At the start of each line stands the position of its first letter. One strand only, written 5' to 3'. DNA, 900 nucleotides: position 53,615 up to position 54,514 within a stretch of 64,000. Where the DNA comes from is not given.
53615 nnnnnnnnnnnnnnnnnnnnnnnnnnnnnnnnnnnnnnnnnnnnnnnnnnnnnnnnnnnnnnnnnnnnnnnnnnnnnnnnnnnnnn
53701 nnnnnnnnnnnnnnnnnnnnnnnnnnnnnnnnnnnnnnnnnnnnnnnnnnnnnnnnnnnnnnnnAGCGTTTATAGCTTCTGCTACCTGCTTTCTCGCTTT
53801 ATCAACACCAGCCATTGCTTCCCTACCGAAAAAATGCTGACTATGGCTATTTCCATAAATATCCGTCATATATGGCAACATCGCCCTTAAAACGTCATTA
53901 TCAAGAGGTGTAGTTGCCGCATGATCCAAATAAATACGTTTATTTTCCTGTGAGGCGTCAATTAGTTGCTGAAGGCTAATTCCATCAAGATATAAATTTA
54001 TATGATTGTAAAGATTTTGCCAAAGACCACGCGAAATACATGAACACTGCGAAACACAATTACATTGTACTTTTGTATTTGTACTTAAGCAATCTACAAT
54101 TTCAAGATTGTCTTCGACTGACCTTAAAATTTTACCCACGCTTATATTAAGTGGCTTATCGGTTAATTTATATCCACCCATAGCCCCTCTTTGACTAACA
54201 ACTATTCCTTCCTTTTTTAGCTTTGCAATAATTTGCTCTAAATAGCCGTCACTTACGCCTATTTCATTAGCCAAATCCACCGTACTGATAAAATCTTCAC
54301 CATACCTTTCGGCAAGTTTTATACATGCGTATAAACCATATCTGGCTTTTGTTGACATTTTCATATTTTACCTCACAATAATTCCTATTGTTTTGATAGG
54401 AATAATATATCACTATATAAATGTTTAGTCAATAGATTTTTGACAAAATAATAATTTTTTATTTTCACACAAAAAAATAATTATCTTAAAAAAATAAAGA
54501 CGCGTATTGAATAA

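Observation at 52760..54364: In-frame fusion of an Rrf2 (IscR-like) regulator to the NifS/IscS cysteine desulfurase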

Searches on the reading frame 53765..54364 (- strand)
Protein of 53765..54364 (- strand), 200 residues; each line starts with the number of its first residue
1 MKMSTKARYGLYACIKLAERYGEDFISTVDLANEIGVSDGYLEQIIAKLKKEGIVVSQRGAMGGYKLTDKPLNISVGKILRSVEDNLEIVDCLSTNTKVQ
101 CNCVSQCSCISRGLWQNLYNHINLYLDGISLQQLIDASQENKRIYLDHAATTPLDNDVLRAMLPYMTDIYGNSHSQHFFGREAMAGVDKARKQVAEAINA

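Call 19: search_protein_representatives(protein=window:53765-54364:-)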
Query: 200 residues. Proteins with E-value up to 0.001 (for the whole library): 20432; up to 1e-10: 2413; up to 1e-30: 7. The best 150 are listed.
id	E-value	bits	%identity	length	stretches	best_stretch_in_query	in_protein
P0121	1.3e-45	171.7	49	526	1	1-200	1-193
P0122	1.1e-41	158.9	46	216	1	1-193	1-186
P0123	8.6e-39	149.4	56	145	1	1-138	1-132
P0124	2.2e-38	148.1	59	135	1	1-136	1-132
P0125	1.2e-36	142.4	58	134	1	1-136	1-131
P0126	2.5e-34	134.9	57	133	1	1-136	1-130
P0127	3.2e-32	128.0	44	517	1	1-200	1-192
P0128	3.0e-28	115.0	69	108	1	1-86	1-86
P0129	9.7e-28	113.4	49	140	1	1-135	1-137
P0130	1.3e-27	113.0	45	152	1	1-139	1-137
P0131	2.4e-27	112.1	38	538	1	3-200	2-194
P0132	3.0e-27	111.8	48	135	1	1-135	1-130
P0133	4.3e-27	111.3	49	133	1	1-136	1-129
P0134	5.4e-27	110.9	42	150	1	1-134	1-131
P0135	2.2e-26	108.9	35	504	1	1-198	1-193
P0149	7.4e-24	100.7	39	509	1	1-197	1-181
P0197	3.6e-21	91.9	34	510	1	1-197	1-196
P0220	3.3e-20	88.8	37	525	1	3-199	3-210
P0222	3.9e-20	88.6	41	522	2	141-198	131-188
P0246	1.7e-19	86.5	35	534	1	1-196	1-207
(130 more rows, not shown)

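Call 20: search_protein_families(library=pfam, proteins=[P0121, P0127, P0131, P0135, P0149, P0197, P0220, P0222, P0246, P0122], max_evalue=0.00001)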
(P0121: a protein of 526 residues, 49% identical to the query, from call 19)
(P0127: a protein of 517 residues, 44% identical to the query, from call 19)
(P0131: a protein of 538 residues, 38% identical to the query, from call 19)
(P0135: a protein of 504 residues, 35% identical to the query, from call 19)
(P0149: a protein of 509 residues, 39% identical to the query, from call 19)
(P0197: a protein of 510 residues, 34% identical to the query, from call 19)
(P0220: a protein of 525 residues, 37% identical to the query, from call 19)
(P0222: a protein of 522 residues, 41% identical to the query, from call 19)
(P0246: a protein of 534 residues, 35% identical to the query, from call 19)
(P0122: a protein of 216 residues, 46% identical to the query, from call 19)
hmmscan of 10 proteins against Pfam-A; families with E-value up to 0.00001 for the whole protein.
P0121 (526 aa): 3 families
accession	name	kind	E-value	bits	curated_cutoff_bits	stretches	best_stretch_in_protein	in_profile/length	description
PF00266.25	Aminotran_5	-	5.4e-83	279.4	21.5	1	137-496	1-369/371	Aminotransferase class-V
PF02082.26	Rrf2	-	4.5e-33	114.6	30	1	3-132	1-132/132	Iron-dependent Transcriptional regulator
PF01212.27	Beta_elim_lyase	-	1.1e-06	28.7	27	1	179-335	33-199/288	Beta-eliminating lyase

P0127 (517 aa): 5 families
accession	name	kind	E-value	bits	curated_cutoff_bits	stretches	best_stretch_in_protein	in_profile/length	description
PF00266.25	Aminotran_5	-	6.4e-90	302.2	21.5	1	136-496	1-369/371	Aminotransferase class-V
PF02082.26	Rrf2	-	2.9e-28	99.1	30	1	3-130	1-132/132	Iron-dependent Transcriptional regulator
PF01212.27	Beta_elim_lyase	-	2e-08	34.3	27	1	184-334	39-199/288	Beta-eliminating lyase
PF01041.23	DegT_DnrJ_EryC1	-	5.3e-07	29.6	19.8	1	200-316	45-153/360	DegT/DnrJ/EryC1/StrS aminotransferase family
PF00282.25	Pyridoxal_deC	-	4.4e-06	26.1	27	0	225-312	147-238/375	Pyridoxal-dependent decarboxylase conserved domain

P0131 (538 aa): 2 families
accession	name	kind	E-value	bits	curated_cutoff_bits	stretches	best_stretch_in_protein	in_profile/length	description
PF00266.25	Aminotran_5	-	4.7e-78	263.2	21.5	1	137-501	1-370/371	Aminotransferase class-V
PF02082.26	Rrf2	-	1e-25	90.8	30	1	2-126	1-129/132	Iron-dependent Transcriptional regulator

P0135 (504 aa): 3 families
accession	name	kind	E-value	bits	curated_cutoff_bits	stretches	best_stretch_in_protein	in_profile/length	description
PF00266.25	Aminotran_5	-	2.8e-58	198.1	21.5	1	140-487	1-370/371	Aminotransferase class-V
PF02082.26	Rrf2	-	1.3e-36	126.1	30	1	3-134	1-131/132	Iron-dependent Transcriptional regulator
PF01212.27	Beta_elim_lyase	-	1.2e-07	31.8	27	1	189-346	41-214/288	Beta-eliminating lyase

P0149 (509 aa): 2 families
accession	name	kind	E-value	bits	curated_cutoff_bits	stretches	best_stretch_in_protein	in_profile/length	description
PF00266.25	Aminotran_5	-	2.1e-82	277.5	21.5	1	127-490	1-371/371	Aminotransferase class-V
PF02082.26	Rrf2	-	5.6e-30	104.6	30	1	3-120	1-130/132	Iron-dependent Transcriptional regulator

P0197 (510 aa): 2 families
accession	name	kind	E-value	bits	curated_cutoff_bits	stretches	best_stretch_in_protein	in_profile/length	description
PF00266.25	Aminotran_5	-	3.1e-58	197.9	21.5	1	144-489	1-370/371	Aminotransferase class-V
PF02082.26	Rrf2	-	5.5e-37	127.3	30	1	3-133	1-130/132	Iron-dependent Transcriptional regulator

P0220 (525 aa): 4 families
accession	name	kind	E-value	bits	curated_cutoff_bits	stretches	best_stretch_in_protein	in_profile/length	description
PF00266.25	Aminotran_5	-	9.4e-45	153.6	21.5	1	156-507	1-371/371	Aminotransferase class-V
PF02082.26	Rrf2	-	5.9e-36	124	30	1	3-131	1-131/132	Iron-dependent Transcriptional regulator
PF01212.27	Beta_elim_lyase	-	1.6e-06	28.1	27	1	219-324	50-168/288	Beta-eliminating lyase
PF01041.23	DegT_DnrJ_EryC1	-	2.4e-06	27.5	19.8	1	222-331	44-152/360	DegT/DnrJ/EryC1/StrS aminotransferase family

P0222 (522 aa): 3 families
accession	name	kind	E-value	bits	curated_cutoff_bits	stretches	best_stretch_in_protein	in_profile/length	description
PF00266.25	Aminotran_5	-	3.6e-76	257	21.5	1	134-494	1-370/371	Aminotransferase class-V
PF02082.26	Rrf2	-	1.6e-13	51.4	30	1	22-110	2-90/132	Iron-dependent Transcriptional regulator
PF01212.27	Beta_elim_lyase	-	1.7e-08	34.6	27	1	217-384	68-239/288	Beta-eliminating lyase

P0246 (534 aa): 2 families
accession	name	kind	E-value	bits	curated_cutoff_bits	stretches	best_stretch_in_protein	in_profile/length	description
PF00266.25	Aminotran_5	-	2.6e-56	191.7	21.5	1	156-515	1-371/371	Aminotransferase class-V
PF02082.26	Rrf2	-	5.9e-34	117.5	30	1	3-132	1-130/132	Iron-dependent Transcriptional regulator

P0122 (216 aa): 1 family
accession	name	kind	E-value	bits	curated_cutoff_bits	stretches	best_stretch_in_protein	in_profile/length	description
PF02082.26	Rrf2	-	6.8e-34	117.3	30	1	3-132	1-132/132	Iron-dependent Transcriptional regulator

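Call 50: find_homologous_proteins(query=A3, max_evalue=1e-15)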
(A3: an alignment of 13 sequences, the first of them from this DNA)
Query A3 (13 sequences) (195 aa, profile of the alignment): 1806 proteins with E <= 1e-15 among 6934 candidates; the best 120 are listed.
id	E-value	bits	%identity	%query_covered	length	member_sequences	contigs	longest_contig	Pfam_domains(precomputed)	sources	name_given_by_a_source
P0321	3.5e-90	319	64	100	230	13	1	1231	PF02082.27,PF00266.26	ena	-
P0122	2.8e-88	313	43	99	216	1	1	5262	PF02082.27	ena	-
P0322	1.7e-76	274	44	85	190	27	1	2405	PF02082.27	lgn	-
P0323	5.5e-58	214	61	75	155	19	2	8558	PF02082.27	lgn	-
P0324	7.3e-53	197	57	71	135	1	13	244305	PF02082.27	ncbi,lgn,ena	-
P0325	8.2e-53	197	57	71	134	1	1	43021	PF02082.27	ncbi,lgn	-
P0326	4.2e-52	195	57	70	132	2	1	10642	PF02082.27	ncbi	-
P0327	9.4e-52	193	56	68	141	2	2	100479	PF02082.27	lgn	-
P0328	1.4e-51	193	58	70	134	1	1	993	PF02082.27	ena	-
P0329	1.5e-51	193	55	70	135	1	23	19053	PF02082.27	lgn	-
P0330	1.6e-51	193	58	70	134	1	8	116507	PF02082.27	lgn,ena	-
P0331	2.0e-51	192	58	70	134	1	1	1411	PF02082.27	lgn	-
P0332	3.5e-51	192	56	69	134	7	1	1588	PF02082.27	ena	-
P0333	3.5e-51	192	55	70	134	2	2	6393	PF02082.27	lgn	-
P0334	3.8e-51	192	58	70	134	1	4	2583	PF02082.27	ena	-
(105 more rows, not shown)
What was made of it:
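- Tried and rejected: The profile search of the 90% cluster database with the N-terminal 195 residues (call 50) was meant as a census of fusions.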

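Call 64: search_protein_families(library=ncbifam, proteins=[P0121, P0127, P0131, P0135, P0149, P0197, P0220, P0222, P0246], max_evalue=1e-25)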
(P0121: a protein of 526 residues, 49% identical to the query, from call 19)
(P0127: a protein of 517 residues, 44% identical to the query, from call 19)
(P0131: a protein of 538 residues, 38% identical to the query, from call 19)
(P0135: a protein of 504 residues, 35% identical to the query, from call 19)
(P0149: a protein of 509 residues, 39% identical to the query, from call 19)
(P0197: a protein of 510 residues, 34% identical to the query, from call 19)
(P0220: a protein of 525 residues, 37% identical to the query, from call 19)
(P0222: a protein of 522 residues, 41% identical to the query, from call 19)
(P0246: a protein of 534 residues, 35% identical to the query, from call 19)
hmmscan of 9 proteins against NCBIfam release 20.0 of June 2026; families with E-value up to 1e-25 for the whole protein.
P0121 (526 aa): 17 families
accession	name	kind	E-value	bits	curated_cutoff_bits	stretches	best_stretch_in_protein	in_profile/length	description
TIGR03402.1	FeS_nifS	equivalog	3.7e-159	529.5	530.75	1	137-515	1-379/379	cysteine desulfurase NifS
NF010611.0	PRK14012.1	equivalog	6.3e-130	433.7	548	1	134-517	4-390/406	IscS subfamily cysteine desulfurase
TIGR02006.1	IscS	equivalog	2.5e-126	422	643.2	1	135-516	3-385/402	IscS subfamily cysteine desulfurase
TIGR03235.1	DNA_S_dndA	equivalog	8.3e-107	357.5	480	1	138-485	1-352/353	cysteine desulfurase DndA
TIGR03403.1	nifS_epsilon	equivalog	3.8e-105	351.9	587.7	1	137-513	1-380/382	NifS family cysteine desulfurase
NF002806.0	PRK02948.1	subfamily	1e-95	320.9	304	1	137-508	2-374/381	IscS subfamily cysteine desulfurase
TIGR01979.1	sufS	subfamily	1e-48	166.2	475.1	1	127-349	11-235/403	SufS family cysteine desulfurase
TIGR01977.1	am_tr_V_EF2568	hypoth_equivalog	2.8e-45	155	377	1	137-502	1-373/376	cysteine desulfurase family protein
NF041166.1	f2_encap_cargo1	exception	4.2e-36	125.2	800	1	133-459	243-588/623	family 2A encapsulin nanocompartment cargo protein cysteine desulfurase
TIGR01976.1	am_tr_V_VC1184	hypoth_equivalog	2.7e-35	122.4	352.35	1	130-353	13-237/401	cysteine desulfurase-like protein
NF006791.0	PRK09295.1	equivalog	1.9e-33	116.2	661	1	134-351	22-242/406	cysteine desulfurase SufS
NF040779.1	Sec_lyase_SclA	exception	3.4e-32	111.8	525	1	137-504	1-375/378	selenocysteine lyase SclA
TIGR00738.1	rrf2_super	superfamily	8.8e-32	109.8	73.3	1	1-130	1-131/132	Rrf2 family transcriptional regulator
NF047409.1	Cys_reg_CymR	equivalog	3.6e-29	101.7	195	1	1-134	1-128/139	cysteine metabolism transcriptional regulator CymR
NF008126.0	PRK10874.1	equivalog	4.4e-29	101.8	607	1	133-508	17-398/401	cysteine desulfurase CsdA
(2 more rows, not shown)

P0127 (517 aa): 14 families
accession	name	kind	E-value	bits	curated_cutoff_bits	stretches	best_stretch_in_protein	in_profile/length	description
TIGR03402.1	FeS_nifS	equivalog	3.3e-144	480.3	530.75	1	136-515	1-379/379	cysteine desulfurase NifS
NF010611.0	PRK14012.1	equivalog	9e-122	406.9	548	1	133-515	4-388/406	IscS subfamily cysteine desulfurase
TIGR02006.1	IscS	equivalog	2.4e-119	398.9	643.2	1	134-515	3-384/402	IscS subfamily cysteine desulfurase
TIGR03235.1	DNA_S_dndA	equivalog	3.6e-111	371.9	480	1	137-485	1-352/353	cysteine desulfurase DndA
NF002806.0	PRK02948.1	subfamily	1.6e-97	326.9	304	1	135-508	1-374/381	IscS subfamily cysteine desulfurase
TIGR03403.1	nifS_epsilon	equivalog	1.8e-96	323.3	587.7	1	136-513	1-380/382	NifS family cysteine desulfurase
TIGR01979.1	sufS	subfamily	8.1e-56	189.6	475.1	1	132-507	16-400/403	SufS family cysteine desulfurase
TIGR01977.1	am_tr_V_EF2568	hypoth_equivalog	8.5e-46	156.7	377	1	136-503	1-374/376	cysteine desulfurase family protein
NF041166.1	f2_encap_cargo1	exception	3.6e-36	125.5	800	1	132-352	243-466/623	family 2A encapsulin nanocompartment cargo protein cysteine desulfurase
NF006791.0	PRK09295.1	equivalog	7.9e-36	124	661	1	132-351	21-243/406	cysteine desulfurase SufS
NF008126.0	PRK10874.1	equivalog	2.5e-35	122.4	607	1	130-504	15-394/401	cysteine desulfurase CsdA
TIGR03392.1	FeS_syn_CsdA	equivalog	1.2e-34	120.2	493.6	1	130-503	12-390/398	cysteine desulfurase CsdA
TIGR01976.1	am_tr_V_VC1184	hypoth_equivalog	2.1e-30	106.3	352.35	1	134-352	18-237/401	cysteine desulfurase-like protein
TIGR00738.1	rrf2_super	superfamily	1.2e-29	102.9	73.3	1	1-128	1-131/132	Rrf2 family transcriptional regulator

P0131 (538 aa): 11 families
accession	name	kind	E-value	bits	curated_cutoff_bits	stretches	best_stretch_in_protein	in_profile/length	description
NF010611.0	PRK14012.1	equivalog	2.3e-162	540.6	548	1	134-536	4-405/406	IscS subfamily cysteine desulfurase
TIGR02006.1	IscS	equivalog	4.9e-161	536.2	643.2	1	134-536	2-401/402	IscS subfamily cysteine desulfurase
TIGR03402.1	FeS_nifS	equivalog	2.4e-123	411.6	530.75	1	137-519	1-379/379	cysteine desulfurase NifS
TIGR03235.1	DNA_S_dndA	equivalog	1.2e-120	403.1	480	1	138-489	1-352/353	cysteine desulfurase DndA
TIGR03403.1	nifS_epsilon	equivalog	1.3e-89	300.7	587.7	1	137-517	1-380/382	NifS family cysteine desulfurase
NF002806.0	PRK02948.1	subfamily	2.1e-87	293.6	304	1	137-504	2-366/381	IscS subfamily cysteine desulfurase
TIGR01979.1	sufS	subfamily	9.7e-42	143.2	475.1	1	132-507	15-396/403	SufS family cysteine desulfurase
TIGR01977.1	am_tr_V_EF2568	hypoth_equivalog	2.1e-40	138.9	377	1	137-503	1-370/376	cysteine desulfurase family protein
TIGR02010.1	IscR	equivalog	7.6e-30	103.5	207.55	1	1-126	2-129/135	Fe-S cluster assembly transcriptional regulator IscR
TIGR00738.1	rrf2_super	superfamily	5.5e-27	94.3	73.3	1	1-126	2-130/132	Rrf2 family transcriptional regulator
NF041166.1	f2_encap_cargo1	exception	1.5e-26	93.7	800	1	133-346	243-461/623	family 2A encapsulin nanocompartment cargo protein cysteine desulfurase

P0135 (504 aa): 12 families
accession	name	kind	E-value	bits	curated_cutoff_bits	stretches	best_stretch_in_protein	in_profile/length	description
TIGR03402.1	FeS_nifS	equivalog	1.7e-98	329.8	530.75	1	140-498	1-372/379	cysteine desulfurase NifS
TIGR03235.1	DNA_S_dndA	equivalog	7.1e-80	268.9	480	1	141-476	1-353/353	cysteine desulfurase DndA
NF010611.0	PRK14012.1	equivalog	4.2e-72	243.3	548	1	140-491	7-374/406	IscS subfamily cysteine desulfurase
TIGR02006.1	IscS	equivalog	3e-70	237.2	643.2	1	139-491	4-370/402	IscS subfamily cysteine desulfurase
TIGR03403.1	nifS_epsilon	equivalog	7.3e-70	235.7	587.7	1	140-492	1-369/382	NifS family cysteine desulfurase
NF002806.0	PRK02948.1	subfamily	1.5e-69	234.9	304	1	140-500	2-376/381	IscS subfamily cysteine desulfurase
TIGR02010.1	IscR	equivalog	2.2e-50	170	207.55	1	1-136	1-133/135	Fe-S cluster assembly transcriptional regulator IscR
NF008110.0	PRK10857.1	equivalog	3.2e-42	144.1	275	1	1-137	1-134/164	Fe-S cluster assembly transcriptional regulator IscR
TIGR00738.1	rrf2_super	superfamily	2.2e-39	134.4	73.3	1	1-133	1-131/132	Rrf2 family transcriptional regulator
TIGR01979.1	sufS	subfamily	4.1e-31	108.2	475.1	1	136-491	16-394/403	SufS family cysteine desulfurase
NF047409.1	Cys_reg_CymR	equivalog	9.1e-29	100.4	195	1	1-136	1-127/139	cysteine metabolism transcriptional regulator CymR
TIGR01977.1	am_tr_V_EF2568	hypoth_equivalog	7e-28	97.7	377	1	140-494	1-375/376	cysteine desulfurase family protein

P0149 (509 aa): 15 families
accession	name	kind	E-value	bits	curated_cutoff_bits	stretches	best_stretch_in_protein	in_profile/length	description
TIGR03402.1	FeS_nifS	equivalog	1e-148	495.2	530.75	1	127-507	1-379/379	cysteine desulfurase NifS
NF010611.0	PRK14012.1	equivalog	1.7e-129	432.4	548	1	125-507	5-388/406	IscS subfamily cysteine desulfurase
TIGR02006.1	IscS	equivalog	3.8e-129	431.2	643.2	1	126-507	4-384/402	IscS subfamily cysteine desulfurase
TIGR03235.1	DNA_S_dndA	equivalog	5.1e-113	377.9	480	1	128-478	1-353/353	cysteine desulfurase DndA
TIGR03403.1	nifS_epsilon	equivalog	1.3e-105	353.4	587.7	1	127-505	1-380/382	NifS family cysteine desulfurase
NF002806.0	PRK02948.1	subfamily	1.3e-101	340.4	304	1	127-501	2-375/381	IscS subfamily cysteine desulfurase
TIGR01977.1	am_tr_V_EF2568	hypoth_equivalog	2.2e-50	171.8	377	1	127-496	1-375/376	cysteine desulfurase family protein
TIGR01979.1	sufS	subfamily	1.3e-48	165.9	475.1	1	121-501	14-402/403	SufS family cysteine desulfurase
NF040779.1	Sec_lyase_SclA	exception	6.9e-35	120.6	525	1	127-498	1-377/378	selenocysteine lyase SclA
NF041166.1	f2_encap_cargo1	exception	4.8e-34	118.5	800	1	121-353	241-476/623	family 2A encapsulin nanocompartment cargo protein cysteine desulfurase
NF006791.0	PRK09295.1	equivalog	9.7e-33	113.8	661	1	120-353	18-254/406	cysteine desulfurase SufS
TIGR01976.1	am_tr_V_VC1184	hypoth_equivalog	6.3e-30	104.7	352.35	1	125-333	18-227/401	cysteine desulfurase-like protein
NF008126.0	PRK10874.1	equivalog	7.2e-28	97.8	607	1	121-352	15-249/401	cysteine desulfurase CsdA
TIGR00738.1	rrf2_super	superfamily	1.7e-27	95.9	73.3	1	1-119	1-130/132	Rrf2 family transcriptional regulator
TIGR03392.1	FeS_syn_CsdA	equivalog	2.5e-26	92.8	493.6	1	121-355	12-249/398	cysteine desulfurase CsdA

P0197 (510 aa): 10 families
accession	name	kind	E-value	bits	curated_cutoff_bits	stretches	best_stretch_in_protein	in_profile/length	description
TIGR03402.1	FeS_nifS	equivalog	2e-86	290.1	530.75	1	144-501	1-373/379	cysteine desulfurase NifS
TIGR03235.1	DNA_S_dndA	equivalog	4e-73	246.7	480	1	145-477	1-352/353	cysteine desulfurase DndA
NF010611.0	PRK14012.1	equivalog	4.3e-73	246.6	548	1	141-493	4-374/406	IscS subfamily cysteine desulfurase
TIGR02006.1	IscS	equivalog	2.8e-70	237.3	643.2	1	141-493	2-370/402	IscS subfamily cysteine desulfurase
NF002806.0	PRK02948.1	subfamily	9.1e-64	215.8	304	1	144-500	2-374/381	IscS subfamily cysteine desulfurase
TIGR03403.1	nifS_epsilon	equivalog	2e-62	211.2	587.7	1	144-504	1-379/382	NifS family cysteine desulfurase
TIGR02010.1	IscR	equivalog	6.4e-48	162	207.55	1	1-133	1-130/135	Fe-S cluster assembly transcriptional regulator IscR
TIGR00738.1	rrf2_super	superfamily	4.2e-39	133.5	73.3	1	1-133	1-131/132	Rrf2 family transcriptional regulator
NF008110.0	PRK10857.1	equivalog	2e-36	125.2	275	1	1-133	1-130/164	Fe-S cluster assembly transcriptional regulator IscR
TIGR01979.1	sufS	subfamily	7e-29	100.9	475.1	1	140-492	16-393/403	SufS family cysteine desulfurase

P0220 (525 aa): 9 families
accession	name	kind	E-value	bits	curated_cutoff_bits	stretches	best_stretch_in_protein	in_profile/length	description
TIGR03402.1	FeS_nifS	equivalog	1.8e-80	270.6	530.75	1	156-508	1-363/379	cysteine desulfurase NifS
NF010611.0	PRK14012.1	equivalog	3.3e-63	214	548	1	155-506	6-370/406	IscS subfamily cysteine desulfurase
TIGR03235.1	DNA_S_dndA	equivalog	1.4e-62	212.1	480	1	157-495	1-353/353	cysteine desulfurase DndA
TIGR02006.1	IscS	equivalog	5.4e-60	203.5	643.2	1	155-507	4-367/402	IscS subfamily cysteine desulfurase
TIGR03403.1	nifS_epsilon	equivalog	2e-59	201.3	587.7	1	156-507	1-365/382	NifS family cysteine desulfurase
NF002806.0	PRK02948.1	subfamily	1.1e-52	179.4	304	1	156-517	2-374/381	IscS subfamily cysteine desulfurase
TIGR02010.1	IscR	equivalog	5.7e-48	162.2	207.55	1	1-131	1-131/135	Fe-S cluster assembly transcriptional regulator IscR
TIGR00738.1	rrf2_super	superfamily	1.2e-39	135.2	73.3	1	1-130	1-131/132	Rrf2 family transcriptional regulator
NF008110.0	PRK10857.1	equivalog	5.2e-35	120.6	275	1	1-139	1-138/164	Fe-S cluster assembly transcriptional regulator IscR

P0222 (522 aa): 12 families
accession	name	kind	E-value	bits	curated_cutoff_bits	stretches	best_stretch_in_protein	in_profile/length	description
TIGR03402.1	FeS_nifS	equivalog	2.7e-135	451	530.75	1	134-508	1-375/379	cysteine desulfurase NifS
NF010611.0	PRK14012.1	equivalog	9.7e-108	360.7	548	1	132-508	5-384/406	IscS subfamily cysteine desulfurase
TIGR02006.1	IscS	equivalog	2.1e-104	349.7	643.2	1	133-508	4-380/402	IscS subfamily cysteine desulfurase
TIGR03235.1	DNA_S_dndA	equivalog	9.7e-99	331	480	1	135-482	1-352/353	cysteine desulfurase DndA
TIGR03403.1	nifS_epsilon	equivalog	1.3e-96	323.8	587.7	1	134-508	1-378/382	NifS family cysteine desulfurase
NF002806.0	PRK02948.1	subfamily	9.6e-82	274.9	304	1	134-499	2-368/381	IscS subfamily cysteine desulfurase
TIGR01977.1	am_tr_V_EF2568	hypoth_equivalog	4.8e-48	164.1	377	1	134-499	1-373/376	cysteine desulfurase family protein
TIGR01979.1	sufS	subfamily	4.5e-45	154.2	475.1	1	134-497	20-393/403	SufS family cysteine desulfurase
NF040779.1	Sec_lyase_SclA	exception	6.6e-31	107.5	525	1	134-497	1-371/378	selenocysteine lyase SclA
NF041166.1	f2_encap_cargo1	exception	3.5e-30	105.7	800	1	134-498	247-619/623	family 2A encapsulin nanocompartment cargo protein cysteine desulfurase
NF008126.0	PRK10874.1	equivalog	3e-29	102.4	607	1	132-500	19-393/401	cysteine desulfurase CsdA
TIGR03392.1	FeS_syn_CsdA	equivalog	1e-26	94.1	493.6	0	132-500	16-390/398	cysteine desulfurase CsdA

P0246 (534 aa): 11 families
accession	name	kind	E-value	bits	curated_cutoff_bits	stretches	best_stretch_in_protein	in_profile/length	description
TIGR03402.1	FeS_nifS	equivalog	1.4e-94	317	530.75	1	156-518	1-365/379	cysteine desulfurase NifS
NF002806.0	PRK02948.1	subfamily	2.7e-75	253.7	304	1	156-527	2-376/381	IscS subfamily cysteine desulfurase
TIGR03235.1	DNA_S_dndA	equivalog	1e-72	245.4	480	1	157-503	1-353/353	cysteine desulfurase DndA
NF010611.0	PRK14012.1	equivalog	8.5e-65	219.2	548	1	156-518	7-374/406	IscS subfamily cysteine desulfurase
TIGR03403.1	nifS_epsilon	equivalog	2.8e-64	217.3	587.7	1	156-518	1-368/382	NifS family cysteine desulfurase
TIGR02006.1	IscS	equivalog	7.1e-63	213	643.2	1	156-519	5-371/402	IscS subfamily cysteine desulfurase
TIGR02010.1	IscR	equivalog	2.1e-44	150.6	207.55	1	1-134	1-132/135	Fe-S cluster assembly transcriptional regulator IscR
TIGR00738.1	rrf2_super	superfamily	6.3e-35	119.9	73.3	1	1-131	1-130/132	Rrf2 family transcriptional regulator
NF008110.0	PRK10857.1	equivalog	3.6e-33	114.7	275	1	1-133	1-131/164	Fe-S cluster assembly transcriptional regulator IscR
TIGR01979.1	sufS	subfamily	6.1e-32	111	475.1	1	144-380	6-249/403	SufS family cysteine desulfurase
TIGR01977.1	am_tr_V_EF2568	hypoth_equivalog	8.7e-30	104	377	1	156-435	1-296/376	cysteine desulfurase family protein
